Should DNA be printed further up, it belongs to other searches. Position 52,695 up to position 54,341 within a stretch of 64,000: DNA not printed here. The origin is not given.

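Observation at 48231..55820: Complete mevalonate-pathway cluster with an archaeal-type HMGS/thiolase/DUF35 trio, a mevalonate kinase::Nudix(IDI-like) fusion and a decayed kinase paralogue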

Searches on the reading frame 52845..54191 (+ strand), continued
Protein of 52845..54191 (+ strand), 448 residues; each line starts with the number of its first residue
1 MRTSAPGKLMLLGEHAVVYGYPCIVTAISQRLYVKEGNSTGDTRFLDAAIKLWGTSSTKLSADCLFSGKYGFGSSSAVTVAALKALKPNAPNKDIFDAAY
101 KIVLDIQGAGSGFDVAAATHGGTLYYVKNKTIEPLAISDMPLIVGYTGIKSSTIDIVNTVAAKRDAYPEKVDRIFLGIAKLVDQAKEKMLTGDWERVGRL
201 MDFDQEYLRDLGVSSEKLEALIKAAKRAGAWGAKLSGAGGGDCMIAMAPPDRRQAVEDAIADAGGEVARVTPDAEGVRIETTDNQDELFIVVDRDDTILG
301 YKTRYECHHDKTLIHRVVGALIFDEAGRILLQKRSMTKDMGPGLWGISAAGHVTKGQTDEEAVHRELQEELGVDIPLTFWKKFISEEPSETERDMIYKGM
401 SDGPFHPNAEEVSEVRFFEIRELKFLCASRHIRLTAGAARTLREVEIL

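Call 59: fold_search(model_id=the predicted structure, library=pdb)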
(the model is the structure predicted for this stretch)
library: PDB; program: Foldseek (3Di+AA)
matches with E <= 10: 949; with E <= 0.001: 591
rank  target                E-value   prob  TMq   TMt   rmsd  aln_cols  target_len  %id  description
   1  6mde_A                1.5e-27  1.00  0.56  0.82   2.7       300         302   34  Mevalonate kinase from Methanosarcina mazei with mevalonate bound (released 2018-12-19)
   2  6mde_B                4.3e-27  1.00  0.56  0.81   2.9       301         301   34  Mevalonate kinase from Methanosarcina mazei with mevalonate bound (released 2018-12-19)
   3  8teb_A                2.1e-26  1.00  0.58  0.83   2.8       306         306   33  Structure of MKbur (released 2024-03-13)
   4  8teb_B                2.5e-26  1.00  0.58  0.84   2.7       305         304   34  Structure of MKbur (released 2024-03-13)
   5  6mdf_A                2.6e-26  1.00  0.57  0.82   2.7       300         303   34  Mevalonate kinase from Methanosarcina mazei with 5-phosphomevalonate bound (released 2018-12-19)
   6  4hac_B                1.4e-25  1.00  0.56  0.79   3.0       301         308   34  Crystal Structure of the Mevalonate Kinase from an Archaeon Methanosarcina mazei (released 2012-12-12)
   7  4hac_A                2.2e-25  1.00  0.55  0.77   3.1       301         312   34  Crystal Structure of the Mevalonate Kinase from an Archaeon Methanosarcina mazei (released 2012-12-12)
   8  2r42                  8.7e-22  1.00  0.52  0.60   5.2       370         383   22  The Biochemical and Structural Basis for feedback Inhibition of Mevalonate Kinase and Isoprenoid Metabolism (released 2008-06-24)
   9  1kvk                  3.1e-21  1.00  0.51  0.60   4.5       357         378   22  The Structure of Binary complex between a Mammalian Mevalonate Kinase and ATP: Insights into the Reaction Mechanism and  (released 2002-03-27)
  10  2hfs_A                6.4e-21  1.00  0.54  0.72   3.7       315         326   26  Crystal structure of L. major mevalonate kinase (released 2007-04-17)
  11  2hfu_B                1.3e-20  1.00  0.54  0.72   3.7       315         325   27  Crystal structure of L. major mevalonate kinase in complex with R-mevalonate (released 2007-04-17)
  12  3k17_A                1.5e-20  1.00  0.55  0.69   4.0       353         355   23  Crystal structure of a Lin0012 protein from Listeria innocua (released 2009-10-06)
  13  2r3v_A                3.5e-20  1.00  0.50  0.57   6.1       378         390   21  The Biochemical and Structural Basis for Feedback Inhibition of Mevalonate Kinase and Isoprenoid Metabolism (released 2008-06-24)
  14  2r3v_D                9.1e-20  1.00  0.51  0.58   4.5       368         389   20  The Biochemical and Structural Basis for Feedback Inhibition of Mevalonate Kinase and Isoprenoid Metabolism (released 2008-06-24)
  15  8tfo_A                1.0e-19  1.00  0.54  0.62   4.6       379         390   22  Structure of MKvar (released 2024-03-13)
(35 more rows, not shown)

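Call 87: find_encoding_contigs(protein=P0514, flank=5000, max_places=4)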
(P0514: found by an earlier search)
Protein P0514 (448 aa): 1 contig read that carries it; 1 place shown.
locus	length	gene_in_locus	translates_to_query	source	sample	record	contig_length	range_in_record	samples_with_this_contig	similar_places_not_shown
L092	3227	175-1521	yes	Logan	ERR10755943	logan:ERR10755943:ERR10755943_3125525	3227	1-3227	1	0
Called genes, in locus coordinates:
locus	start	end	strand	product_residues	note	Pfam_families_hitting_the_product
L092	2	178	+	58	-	?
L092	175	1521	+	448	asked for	PF00288:GHMP_kinases_N, PF08544:GHMP_kinases_C, PF00293:NUDIX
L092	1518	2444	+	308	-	PF22700:MVD-like_N, PF00288:GHMP_kinases_N, PF18376:MDD_C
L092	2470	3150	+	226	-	PF01255:Prenyltransf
